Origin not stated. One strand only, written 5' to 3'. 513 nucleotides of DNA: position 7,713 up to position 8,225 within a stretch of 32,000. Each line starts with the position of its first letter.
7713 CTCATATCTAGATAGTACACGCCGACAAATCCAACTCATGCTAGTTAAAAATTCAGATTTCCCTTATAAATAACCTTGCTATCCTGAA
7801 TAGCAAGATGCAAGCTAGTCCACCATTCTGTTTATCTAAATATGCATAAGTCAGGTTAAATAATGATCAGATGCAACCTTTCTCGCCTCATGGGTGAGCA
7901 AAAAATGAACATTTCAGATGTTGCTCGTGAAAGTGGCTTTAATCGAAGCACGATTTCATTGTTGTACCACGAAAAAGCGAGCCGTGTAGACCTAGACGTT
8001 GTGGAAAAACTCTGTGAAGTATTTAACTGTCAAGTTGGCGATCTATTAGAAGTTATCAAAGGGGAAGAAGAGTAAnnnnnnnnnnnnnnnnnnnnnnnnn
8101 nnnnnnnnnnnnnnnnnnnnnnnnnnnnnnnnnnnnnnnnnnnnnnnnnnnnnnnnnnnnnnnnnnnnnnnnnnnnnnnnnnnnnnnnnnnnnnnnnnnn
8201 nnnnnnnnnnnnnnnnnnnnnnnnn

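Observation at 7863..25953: Complete type 2 BREX (Pgl-type) operon with an XRE gene fused to its 5' end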

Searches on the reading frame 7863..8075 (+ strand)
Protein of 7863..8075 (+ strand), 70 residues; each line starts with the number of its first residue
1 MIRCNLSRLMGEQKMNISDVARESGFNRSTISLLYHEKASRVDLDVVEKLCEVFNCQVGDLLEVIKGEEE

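Call 6: search_protein_families(library=padloc, proteins=[window:7863-8075:+])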
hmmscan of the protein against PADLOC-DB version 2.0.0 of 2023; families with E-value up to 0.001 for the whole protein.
window:7863-8075:+ (70 aa): 2 families
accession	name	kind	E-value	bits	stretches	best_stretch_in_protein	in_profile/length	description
PDLC04133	mad1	-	0.00027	19.2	1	10-37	1-28/60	mads_1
PDLC02926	HTH_VI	-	0.00053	18.2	1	12-61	12-60/92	-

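Call 7: search_protein_families(library=pfam, proteins=[window:7863-8075:+])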
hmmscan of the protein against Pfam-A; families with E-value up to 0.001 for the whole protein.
window:7863-8075:+ (70 aa): 3 families
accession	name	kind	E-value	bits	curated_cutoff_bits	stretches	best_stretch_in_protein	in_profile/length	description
PF13443.12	HTH_26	-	6.4e-22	78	22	1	5-66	1-62/63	Cro/C1-type HTH DNA-binding domain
PF01381.28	HTH_3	-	6.8e-05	23.3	23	1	9-60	4-54/55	Helix-turn-helix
PF13560.12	HTH_31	-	0.0009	19.9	27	0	8-57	8-57/64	Helix-turn-helix domain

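Call 31: search_protein_families(library=pfam, alignment_id=A2, max_evalue=0.01)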
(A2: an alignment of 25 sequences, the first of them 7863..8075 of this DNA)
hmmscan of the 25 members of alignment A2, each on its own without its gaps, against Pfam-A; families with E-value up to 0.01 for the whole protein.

A. member 1, window:7863-8075:+ (70 aa): 3 families
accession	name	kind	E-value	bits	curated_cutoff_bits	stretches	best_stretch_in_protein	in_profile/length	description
PF13443.12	HTH_26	-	6.4e-22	78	22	1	5-66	1-62/63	Cro/C1-type HTH DNA-binding domain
PF01381.28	HTH_3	-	6.8e-05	23.3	23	1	9-60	4-54/55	Helix-turn-helix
PF13560.12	HTH_31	-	0.0009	19.9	27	1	8-57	8-57/64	Helix-turn-helix domain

B. families by the number of members that match (of 25 scanned): 38 families (the first 25 are shown)
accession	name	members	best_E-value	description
PF12728.13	HTH_17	16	6.1e-18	Helix-turn-helix domain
PF13384.12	HTH_23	14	8.6e-06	Homeodomain-like domain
PF00376.29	MerR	10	3.2e-12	MerR family regulatory protein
PF13411.12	MerR_1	10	2.1e-09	MerR HTH family regulatory protein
PF01381.28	HTH_3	7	2.1e-11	Helix-turn-helix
PF13443.12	HTH_26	6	6.4e-22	Cro/C1-type HTH DNA-binding domain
PF13560.12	HTH_31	6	5.6e-10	Helix-turn-helix domain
PF13551.12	HTH_29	6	0.00019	Winged helix-turn helix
PF08220.18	HTH_DeoR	5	2.2e-06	DeoR-like helix-turn-helix domain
PF08281.18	Sigma70_r4_2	5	0.0025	Sigma-70, region 4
PF12844.13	HTH_19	4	2.8e-06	Helix-turn-helix domain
PF01527.26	HTH_Tnp_1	4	4.1e-05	Transposase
PF02954.25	HTH_8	4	0.0003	Bacterial regulatory protein, Fis family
PF06056.18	Terminase_5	4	0.00035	Putative ATPase subunit of terminase (gpP-like)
PF13518.12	HTH_28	4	0.00071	Helix-turn-helix domain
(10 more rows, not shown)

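Call 41: find_related_loci(query=A4, collection=metagenome_contigs, flank=6000)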
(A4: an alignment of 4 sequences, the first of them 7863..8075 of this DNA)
Query A4 (70 aa) in metagenome_contigs; peptide patterns used: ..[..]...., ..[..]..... (x = any residue, [..] = any of these).
249 stretches matched a pattern; 64 encode a relative of the query (tblastn E <= 1e-3); 64 distinct loci.
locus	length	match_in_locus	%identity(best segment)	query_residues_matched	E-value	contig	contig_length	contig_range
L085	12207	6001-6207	78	1-69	1e-34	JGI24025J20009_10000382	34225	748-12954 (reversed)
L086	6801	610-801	77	1-64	5e-32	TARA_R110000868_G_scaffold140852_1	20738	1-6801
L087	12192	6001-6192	77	1-64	2e-31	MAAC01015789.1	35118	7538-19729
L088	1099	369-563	68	1-65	4e-29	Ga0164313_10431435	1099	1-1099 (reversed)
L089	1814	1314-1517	65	1-68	1e-27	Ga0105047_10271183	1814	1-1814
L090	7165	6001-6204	65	1-68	2e-27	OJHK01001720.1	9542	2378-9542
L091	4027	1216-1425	63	1-70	5e-27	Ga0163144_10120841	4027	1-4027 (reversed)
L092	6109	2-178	71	5-63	6e-27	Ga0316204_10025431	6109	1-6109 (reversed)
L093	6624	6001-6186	68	1-62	7e-26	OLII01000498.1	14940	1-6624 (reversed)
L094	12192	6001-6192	64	1-64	2e-25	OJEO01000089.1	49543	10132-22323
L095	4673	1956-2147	64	1-64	3e-25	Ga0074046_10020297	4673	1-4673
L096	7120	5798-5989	64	1-64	3e-25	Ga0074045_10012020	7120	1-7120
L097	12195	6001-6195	62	1-65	2e-25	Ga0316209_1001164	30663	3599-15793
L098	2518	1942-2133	61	1-64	3e-25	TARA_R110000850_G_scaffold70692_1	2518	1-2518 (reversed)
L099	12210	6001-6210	57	1-70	3e-25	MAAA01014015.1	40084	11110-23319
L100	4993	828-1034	58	1-69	3e-25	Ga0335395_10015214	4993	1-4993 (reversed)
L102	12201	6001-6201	63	1-67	5e-25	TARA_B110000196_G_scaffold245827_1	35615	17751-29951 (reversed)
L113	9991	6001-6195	58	1-65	5e-24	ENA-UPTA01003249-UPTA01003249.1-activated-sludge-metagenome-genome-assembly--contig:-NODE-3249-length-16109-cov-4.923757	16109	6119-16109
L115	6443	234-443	51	1-70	2e-23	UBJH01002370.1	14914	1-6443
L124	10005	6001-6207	52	1-69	1e-22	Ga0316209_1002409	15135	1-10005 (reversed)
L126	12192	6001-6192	56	1-64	1e-22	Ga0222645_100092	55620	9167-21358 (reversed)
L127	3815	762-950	54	1-63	2e-22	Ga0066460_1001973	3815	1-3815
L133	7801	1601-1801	52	1-67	3e-22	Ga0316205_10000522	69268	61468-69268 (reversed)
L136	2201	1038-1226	57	1-63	1e-21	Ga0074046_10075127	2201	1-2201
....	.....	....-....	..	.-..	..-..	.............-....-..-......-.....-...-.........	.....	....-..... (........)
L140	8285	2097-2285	54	1-63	7e-21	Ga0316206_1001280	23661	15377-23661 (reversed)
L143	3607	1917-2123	48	1-69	2e-20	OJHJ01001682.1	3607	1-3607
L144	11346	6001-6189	49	1-63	9e-20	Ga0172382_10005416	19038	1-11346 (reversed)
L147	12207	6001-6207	45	1-69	5e-19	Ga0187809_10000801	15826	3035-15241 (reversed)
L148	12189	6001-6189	56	1-63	4e-23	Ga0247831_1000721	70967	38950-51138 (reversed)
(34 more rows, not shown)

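Call 44: search_protein_families(library=pfam, proteins=[L091:1619-3376:+, L095:2367-4673:+, L100:1137-4991:+, L113:6275-9559:+, L127:1036-3813:+, L133:2063-4447:+, L140:2482-5172:+, L126:6338-8098:+, L124:6371-7867:+, L148:6228-7649:+], max_evalue=0.00001)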
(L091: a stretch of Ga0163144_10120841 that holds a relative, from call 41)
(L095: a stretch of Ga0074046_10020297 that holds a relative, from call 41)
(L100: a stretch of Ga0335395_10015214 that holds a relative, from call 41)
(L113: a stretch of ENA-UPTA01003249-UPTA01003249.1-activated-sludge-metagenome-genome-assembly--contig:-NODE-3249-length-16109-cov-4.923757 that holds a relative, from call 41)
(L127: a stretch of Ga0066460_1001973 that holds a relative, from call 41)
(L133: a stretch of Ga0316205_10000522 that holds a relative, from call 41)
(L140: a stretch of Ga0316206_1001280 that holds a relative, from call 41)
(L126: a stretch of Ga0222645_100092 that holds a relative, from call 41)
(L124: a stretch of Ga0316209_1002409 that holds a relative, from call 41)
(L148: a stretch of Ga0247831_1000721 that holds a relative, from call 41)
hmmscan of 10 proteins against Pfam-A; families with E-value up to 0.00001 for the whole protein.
L091:1619-3376:+ (585 aa): 2 families
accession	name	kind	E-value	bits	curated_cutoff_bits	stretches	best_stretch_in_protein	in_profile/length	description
PF03235.19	GmrSD_N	-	2.1e-38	132.9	33.2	1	12-231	1-198/199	GmrSD restriction endonuclease, N-terminal domain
PF07510.16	GmrSD_C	-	1.6e-22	80.3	23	1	436-554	23-136/138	GmrSD restriction endonucleases, C-terminal domain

L095:2367-4673:+ (769 aa): 1 family
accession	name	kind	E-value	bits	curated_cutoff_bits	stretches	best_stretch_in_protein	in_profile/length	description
PF13476.12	AAA_23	-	1.3e-06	29.6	27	0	286-658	11-198/201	AAA domain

L100:1137-4991:+ (1285 aa): 3 families
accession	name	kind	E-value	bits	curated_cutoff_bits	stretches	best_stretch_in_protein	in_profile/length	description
PF00270.35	DEAD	-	3e-26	92.6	26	1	94-273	2-162/167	DEAD/DEAH box helicase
PF00271.37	Helicase_C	-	6.6e-10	39.7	23.5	1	959-1046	39-110/110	Helicase conserved C-terminal domain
PF04851.21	ResIII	-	7e-06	26.5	22.5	0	91-271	3-162/164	Type III restriction enzyme, res subunit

L113:6275-9559:+ (1094 aa): 4 families
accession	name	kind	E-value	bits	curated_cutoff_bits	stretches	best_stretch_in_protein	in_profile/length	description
PF00176.29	SNF2-rel_dom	-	8.5e-14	51.8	24.9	1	265-417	13-175/290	SNF2-related domain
PF00271.37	Helicase_C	-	6.8e-13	49.3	23.5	1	712-841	11-110/110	Helicase conserved C-terminal domain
PF04851.21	ResIII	-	2e-09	38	22.5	1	249-406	3-163/164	Type III restriction enzyme, res subunit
PF00270.35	DEAD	-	3.4e-08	33.8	26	1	262-406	8-161/167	DEAD/DEAH box helicase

L127:1036-3813:+ (926 aa): 5 families
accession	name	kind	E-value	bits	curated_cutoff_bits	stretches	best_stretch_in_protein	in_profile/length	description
PF00176.29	SNF2-rel_dom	-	8.3e-38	130.6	24.9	1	55-287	17-252/290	SNF2-related domain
PF00271.37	Helicase_C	-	5.6e-20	72.1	23.5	1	438-549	5-110/110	Helicase conserved C-terminal domain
PF04851.21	ResIII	-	1.1e-12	48.6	22.5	1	38-197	4-162/164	Type III restriction enzyme, res subunit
PF00270.35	DEAD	-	2.7e-11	43.9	26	1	56-198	15-161/167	DEAD/DEAH box helicase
PF13872.12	AAA_34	-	1.5e-06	27.8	27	1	55-197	60-224/306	P-loop containing NTP hydrolase pore-1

L133:2063-4447:+ (794 aa): 2 families
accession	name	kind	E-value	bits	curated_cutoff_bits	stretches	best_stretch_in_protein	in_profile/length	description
PF02384.22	N6_Mtase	-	6.6e-62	210.1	20.4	1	178-491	6-279/311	N-6 DNA Methylase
PF12161.14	HsdM_N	-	1.6e-21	77.8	24.5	1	9-150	1-135/135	HsdM N-terminal domain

L140:2482-5172:+ (896 aa): 7 families
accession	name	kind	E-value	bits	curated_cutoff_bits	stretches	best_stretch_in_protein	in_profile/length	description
PF20473.4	MmeI_Mtase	-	1.7e-105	352.4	27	1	332-594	2-259/259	MmeI, DNA-methyltransferase domain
PF20466.3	MmeI_TRD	-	6.3e-77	258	27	1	610-810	1-204/207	MmeI, target recognition domain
PF20464.3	MmeI_N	-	2.1e-29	103.6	27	1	1-162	1-179/181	MmeI, N-terminal domain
PF20465.4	MmeI_hel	-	9.4e-26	90.8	27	1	178-255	1-75/75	MmeI, helicase spacer domain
PF20467.3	MmeI_C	-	6.2e-19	68.5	27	1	816-890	4-78/83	MmeI, C-terminal domain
PF07669.17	Eco57I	-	1.7e-10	41.7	25.3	1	404-537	2-139/171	Eco57I restriction-modification methylase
PF02384.22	N6_Mtase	-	2.3e-07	30.9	20.4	1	343-535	40-186/311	N-6 DNA Methylase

L126:6338-8098:+ (586 aa): 7 families
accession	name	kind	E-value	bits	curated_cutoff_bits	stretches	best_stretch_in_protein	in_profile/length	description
PF13649.12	Methyltransf_25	-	4.4e-12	47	27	1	44-148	1-97/97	Methyltransferase domain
PF08242.18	Methyltransf_12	-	4.9e-11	43.6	30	1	45-150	1-98/98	Methyltransferase domain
PF13847.12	Methyltransf_31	-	1.3e-09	38.3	27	1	39-156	2-113/145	Methyltransferase domain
PF08241.18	Methyltransf_11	-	1.4e-09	38.9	21.2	1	45-152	1-95/95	Methyltransferase domain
PF13489.12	Methyltransf_23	-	4.2e-09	36.8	27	1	38-154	20-118/164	Methyltransferase domain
PF13395.12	HNH_4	-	3.5e-08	33.7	22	1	474-513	13-53/54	HNH endonuclease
PF01209.24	Ubie_methyltran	-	7.7e-07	29.1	20.1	1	21-156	28-154/233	ubiE/COQ5 methyltransferase family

L124:6371-7867:+ (498 aa): 4 families
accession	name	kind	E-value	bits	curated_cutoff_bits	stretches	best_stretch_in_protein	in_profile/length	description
PF00158.32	Sigma54_activat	-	5.5e-67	225.1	20.2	1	182-346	1-165/168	Sigma-54 interaction domain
PF14532.12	Sigma54_activ_2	-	2.3e-21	76.9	25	1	187-353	5-138/138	Sigma-54 interaction domain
PF25601.1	AAA_lid_14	-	1.3e-12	47.8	27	1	354-435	1-78/87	AAA+ ATPase lid domain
PF07728.20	AAA_5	-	1.2e-07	32.2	22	1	205-325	1-124/139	AAA domain (dynein-related subfamily)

L148:6228-7649:+ (473 aa): 1 family
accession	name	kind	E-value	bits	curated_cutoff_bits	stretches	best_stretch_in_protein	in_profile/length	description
PF13589.12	HATPase_c_3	-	4.7e-40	137.2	25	1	25-162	1-137/137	Histidine kinase-, DNA gyrase B-, and HSP90-like ATPase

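Call 45: search_protein_families(library=padloc, proteins=[L091:1619-3376:+, L095:2367-4673:+, L100:1137-4991:+, L113:6275-9559:+, L127:1036-3813:+, L133:2063-4447:+, L140:2482-5172:+, L126:6338-8098:+, L124:6371-7867:+, L148:6228-7649:+], max_evalue=0.00001)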
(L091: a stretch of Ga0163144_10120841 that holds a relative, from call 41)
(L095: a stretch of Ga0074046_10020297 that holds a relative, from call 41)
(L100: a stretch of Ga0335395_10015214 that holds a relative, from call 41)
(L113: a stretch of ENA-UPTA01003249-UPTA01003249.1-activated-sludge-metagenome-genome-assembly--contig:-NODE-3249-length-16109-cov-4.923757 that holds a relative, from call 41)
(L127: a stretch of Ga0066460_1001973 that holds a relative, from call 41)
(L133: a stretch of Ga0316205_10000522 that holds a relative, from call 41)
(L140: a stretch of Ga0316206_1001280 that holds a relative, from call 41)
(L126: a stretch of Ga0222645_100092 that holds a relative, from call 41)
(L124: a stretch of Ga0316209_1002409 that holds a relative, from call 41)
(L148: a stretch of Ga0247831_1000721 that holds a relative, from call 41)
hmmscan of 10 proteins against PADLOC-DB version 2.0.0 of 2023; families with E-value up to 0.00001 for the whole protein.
L091:1619-3376:+ (585 aa): 31 families (the best 25 are shown)
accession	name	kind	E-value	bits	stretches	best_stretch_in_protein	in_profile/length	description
PDLC02686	Orf5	-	5.1e-147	488.8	1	4-561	2-566/566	Orf5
PDLC04157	HEC-06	-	2.4e-67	225.8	1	19-562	20-556/558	-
PDLC02690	Orf5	-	1e-66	223.9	1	14-561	2-529/531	Orf5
PDLC04154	HEC-06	-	1.1e-60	203.8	1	4-564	6-567/569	-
PDLC04155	HEC-06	-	6.6e-59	197.8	1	1-564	1-561/562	-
PDLC02695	Orf5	-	1e-50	170.8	2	6-291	4-311/601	Orf5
PDLC02687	Orf5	-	6.6e-50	168.4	1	7-543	3-540/543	Orf5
PDLC02693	Orf5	-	3e-49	166.5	1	14-561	1-542/543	Orf5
PDLC02700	Orf5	-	3.8e-49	165.9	2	20-316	10-306/555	Orf5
PDLC02694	Orf5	-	5e-47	158.8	1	7-557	3-569/574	Orf5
PDLC02701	Orf5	-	6.5e-40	135.2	1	12-298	10-315/596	Orf5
PDLC02691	Orf5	-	4.8e-32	109.3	1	7-561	5-579/579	Orf5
PDLC02786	SspE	-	2.4e-25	87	1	16-107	18-116/766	SspE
PDLC02692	Orf5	-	2.8e-23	80.5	1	20-232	6-214/558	Orf5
PDLC04156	HEC-06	-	3.9e-23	79.8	1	14-552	13-551/562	-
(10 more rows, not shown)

L095:2367-4673:+ (769 aa): 4 families
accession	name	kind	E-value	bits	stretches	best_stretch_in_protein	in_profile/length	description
PDLC04678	PDC-M49A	-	2.6e-08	30.6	1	21-115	4-89/681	-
PDLC04135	mad3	-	5.1e-07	27.6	1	285-524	13-195/374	mads_3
PDLC02208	Ppl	-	2.4e-06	24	1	16-319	4-309/894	-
PDLC02979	AriA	-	3.5e-06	25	1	289-654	18-290/373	-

L100:1137-4991:+ (1285 aa): 23 families
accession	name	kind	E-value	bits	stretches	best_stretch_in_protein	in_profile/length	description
PDLC00013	DruE1|DruE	-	1.9e-84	282.6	4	942-1262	1025-1312/1776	SNF2 family N-terminal domain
PDLC00037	DruE3|DruE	-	6e-80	267.6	2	15-672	18-685/2055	SNF2 family N-terminal domain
PDLC00035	DruE3|DruE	-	1e-69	233.5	2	8-295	12-320/1460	SNF2 family N-terminal domain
PDLC00015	DruE2|DruE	-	5.4e-65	218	3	960-1111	1133-1280/1887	SNF2 family N-terminal domain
PDLC00014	DruE2|DruE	-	3.8e-61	205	3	957-1107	1160-1305/1928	SNF2 family N-terminal domain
PDLC00051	DruE4|DruE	-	1.1e-60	203.5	3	956-1110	1084-1233/1829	SNF2 family N-terminal domain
PDLC00036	DruE3|DruE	-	2.9e-56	188.4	2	94-303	95-314/2023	SNF2 family N-terminal domain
PDLC02896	DpdJ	-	1.8e-26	90.2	2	189-273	329-414/1487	DpdJ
PDLC02503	BrxHI|BrxHII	-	4.3e-22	76.2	2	93-272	26-195/698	BrxHI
PDLC03960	SngC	-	7.5e-22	75.8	1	92-278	25-198/720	-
PDLC02501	BrxHI|BrxHII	-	1.3e-15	54.5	1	92-273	24-197/925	BrxHI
PDLC02569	DrmA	-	1.8e-13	47.2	1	1003-1067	831-894/1095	DrmA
PDLC02898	DpdJ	-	5e-12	43.4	1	193-274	345-426/506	DpdJ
PDLC02570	DrmA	-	5.9e-12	42.7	1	994-1072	574-651/851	DrmA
PDLC02893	DpdJ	-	1.1e-11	41.5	1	192-273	344-425/876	DpdJ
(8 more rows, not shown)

L113:6275-9559:+ (1094 aa): 32 families (the best 25 are shown)
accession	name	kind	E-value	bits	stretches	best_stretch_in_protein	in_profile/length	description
PDLC01075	C3a139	-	7.1e-121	403.2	1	178-1093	162-948/948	HKD+Snf2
PDLC02621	DrmD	-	4.5e-33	112.5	1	569-856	388-639/1040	DrmD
PDLC02623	DrmD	-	3.5e-28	95.9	1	786-895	567-678/1040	DrmD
PDLC02619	DrmD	-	8.3e-28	95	2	661-848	359-541/872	DrmD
PDLC02193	PLD_Helicase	-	8.9e-26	88.3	1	673-883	649-843/905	-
PDLC02500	BrxHI|BrxHII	-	5.8e-25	86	1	786-853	519-585/933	BrxHI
PDLC00659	HmaA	-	1.9e-23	80.3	1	793-842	563-612/1176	SNF2 helicase / DEAD-box helicase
PDLC03830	ZacC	-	1.7e-22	77.9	1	353-412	239-295/1019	-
PDLC04556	PDC-M27C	-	4.9e-20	69.5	2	254-321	40-110/892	-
PDLC02843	DpdE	-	1.4e-19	67.6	2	272-410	179-302/1091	DpdE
PDLC02840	DpdE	-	2.8e-19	66.9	2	272-409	180-306/1091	DpdE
PDLC02572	DrmA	-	1.5e-18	64.2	1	577-846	393-627/1043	DrmA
PDLC02632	DrmD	-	3.9e-16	56.7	1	795-849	578-633/662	DrmD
PDLC02633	DrmD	-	1.4e-15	54.3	1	797-854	584-642/839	DrmD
PDLC02853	DpdE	-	1.2e-14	51.3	1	688-855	463-613/985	DpdE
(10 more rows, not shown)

L127:1036-3813:+ (926 aa): 46 families (the best 25 are shown)
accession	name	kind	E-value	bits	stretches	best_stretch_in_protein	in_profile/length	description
PDLC02619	DrmD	-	1.8e-204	679.5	1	30-667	25-652/872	DrmD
PDLC02500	BrxHI|BrxHII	-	8.1e-69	231.1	2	482-655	511-677/933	BrxHI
PDLC02623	DrmD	-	4e-63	211.6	3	489-596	566-671/1040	DrmD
PDLC02621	DrmD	-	4.2e-62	208.7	2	35-470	119-569/1040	DrmD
PDLC00659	HmaA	-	9.3e-55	184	1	21-632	89-694/1176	SNF2 helicase / DEAD-box helicase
PDLC02504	BrxHI|BrxHII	-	1.1e-47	160.6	2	481-626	516-657/971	BrxHII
PDLC02620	DrmD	-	2e-47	159.8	2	30-445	92-506/1060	DrmD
PDLC02843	DpdE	-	1.2e-46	157.1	2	15-228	140-330/1091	DpdE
PDLC02840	DpdE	-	1.7e-43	147.1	2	30-229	152-336/1091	DpdE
PDLC02572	DrmA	-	8.8e-41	137.8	1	17-567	97-641/1043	DrmA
PDLC00633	ZorD1|ZorD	-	3.6e-40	135.8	2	28-253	436-660/908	"SWI2/SNF2 helicase, Mrr-like nuclease"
PDLC02846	DpdE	-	7e-37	124.8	2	9-199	138-324/1034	DpdE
PDLC02634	DrmD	-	1.5e-36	123.6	1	21-622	75-660/900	DrmD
PDLC00631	ZorD1|ZorD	-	3.1e-35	119.3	2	17-256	421-677/1071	"SWI2/SNF2 helicase, Mrr-like nuclease"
PDLC02632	DrmD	-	1.2e-34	117.9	1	32-560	118-637/662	DrmD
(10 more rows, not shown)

L133:2063-4447:+ (794 aa): 20 families
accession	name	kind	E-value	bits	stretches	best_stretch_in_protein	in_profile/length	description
PDLC03029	MTase_I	-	3.1e-260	863.2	1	2-785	2-660/661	Type I methyltransferase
PDLC03031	MTase_I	-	1.7e-47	160.1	1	17-491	15-460/834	Type I methyltransferase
PDLC03022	MTase_I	-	4.3e-45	152.4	1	8-490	5-449/857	Type I methyltransferase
PDLC03027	MTase_I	-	1.8e-35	120.7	1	178-490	138-412/810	Type I methyltransferase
PDLC03019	MTase_I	-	5.6e-34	115.6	1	178-489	150-424/932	Type I methyltransferase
PDLC03026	MTase_I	-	2.9e-32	110.4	1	177-534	122-427/487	Type I methyltransferase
PDLC03021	MTase_I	-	2.7e-31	106.9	1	177-518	145-424/491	Type I methyltransferase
PDLC03035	MTase_I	-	1.5e-30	104.4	1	178-587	155-531/653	Type I methyltransferase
PDLC03038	MTase_I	-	5.8e-30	101.9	1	6-488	6-424/896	Type I methyltransferase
PDLC03240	MTase_II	-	1.2e-29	101.5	2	19-333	17-304/511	Type II methyltransferase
PDLC03039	MTase_I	-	6.2e-28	95.3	1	7-548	5-486/708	Type I methyltransferase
PDLC03028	MTase_I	-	1.7e-27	93.9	1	178-489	877-1164/1236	Type I methyltransferase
PDLC03033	MTase_I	-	3.3e-23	80.5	1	181-531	185-510/541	Type I methyltransferase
PDLC03032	MTase_I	-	4.6e-22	75.9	1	178-474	140-399/1001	Type I methyltransferase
PDLC03020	MTase_I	-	1.6e-20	71.6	1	8-427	5-393/410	Type I methyltransferase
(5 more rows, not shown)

L140:2482-5172:+ (896 aa): 16 families
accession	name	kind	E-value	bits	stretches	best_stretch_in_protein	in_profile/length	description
PDLC03598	REase_MTase_IIG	-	0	1022.2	1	2-893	4-910/912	Type IIG restriction enzyme-methyltransferase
PDLC03627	REase_MTase_IIG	-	1e-72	243.3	2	175-462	226-514/1136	Type IIG restriction enzyme-methyltransferase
PDLC03599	REase_MTase_IIG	-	2.9e-68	228.6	2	55-701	62-709/959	Type IIG restriction enzyme-methyltransferase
PDLC02643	DrmMI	-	1.7e-32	110.3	2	475-864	872-1267/1347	DrmMI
PDLC04134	mad2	-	7e-22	75.9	1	85-541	75-405/492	mads_2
PDLC02644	DrmMI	-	9.6e-14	48.2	1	475-665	385-569/988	DrmMI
PDLC03604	REase_MTase_IIG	-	4.7e-08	29.5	1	346-465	385-507/1011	Type IIG restriction enzyme-methyltransferase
PDLC02521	PglX|PglXI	-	7.1e-08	28.9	0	335-428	293-375/1174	PglX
PDLC02525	PglX|PglXI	-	8.5e-08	29.3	0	348-426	282-349/607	PglX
PDLC03021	MTase_I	-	8e-07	26.2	0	352-425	187-248/491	Type I methyltransferase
PDLC03601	REase_MTase_IIG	-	8.1e-07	25.2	0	343-425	453-529/1110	Type IIG restriction enzyme-methyltransferase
PDLC03600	REase_MTase_IIG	-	1.3e-06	24.6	0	350-428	301-368/1205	Type IIG restriction enzyme-methyltransferase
PDLC02646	DrmMI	-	2.4e-06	24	0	475-569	286-383/792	DrmMI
PDLC03612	REase_MTase_IIG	-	2.5e-06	23.9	0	330-387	490-548/1247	Type IIG restriction enzyme-methyltransferase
PDLC03611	REase_MTase_IIG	-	3.5e-06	22.7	1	350-436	552-639/1532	Type IIG restriction enzyme-methyltransferase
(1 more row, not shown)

L126:6338-8098:+ (586 aa): 3 families
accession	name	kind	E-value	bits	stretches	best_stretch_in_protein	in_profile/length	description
PDLC04134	mad2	-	3.9e-15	53.6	1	36-214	287-447/492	mads_2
PDLC01460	Cas9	-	1.4e-06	24.8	1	458-522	493-561/901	"CAS-II-A,CAS-II-B,CAS-II-C; effector__SPE"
PDLC01256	Cas9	-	2.6e-06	24.5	1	458-547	505-594/711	"CAS-II-A,CAS-II-B,CAS-II-C; effector__SPE"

L124:6371-7867:+ (498 aa): 4 families
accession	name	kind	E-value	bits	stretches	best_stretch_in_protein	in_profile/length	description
PDLC01995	RtcR_PspF2--CARF_AAA_HTH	-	1.2e-198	659.1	1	3-498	2-479/481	-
PDLC01994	RtcR_PspF1--CARF_AAA_HTH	-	1.7e-69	233.1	1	37-496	31-467/468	-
PDLC01993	RtcR--CARF_AAA_HTH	-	8.7e-62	207.2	1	39-429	39-434/523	-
PDLC01031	Csx1/Csm6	-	7.7e-09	33.5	1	1-133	1-111/357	CARF+HEPN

L148:6228-7649:+ (473 aa): 1 family
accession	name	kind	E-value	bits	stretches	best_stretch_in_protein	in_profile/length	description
PDLC02204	MzaB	-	1.5e-78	262.5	1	10-416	8-426/500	-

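Call 52: search_protein_families(library=ncbifam, proteins=[window:7863-8075:+], max_evalue=0.00001)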
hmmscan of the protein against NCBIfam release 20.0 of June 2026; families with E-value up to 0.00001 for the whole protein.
window:7863-8075:+ (70 aa): 0 families
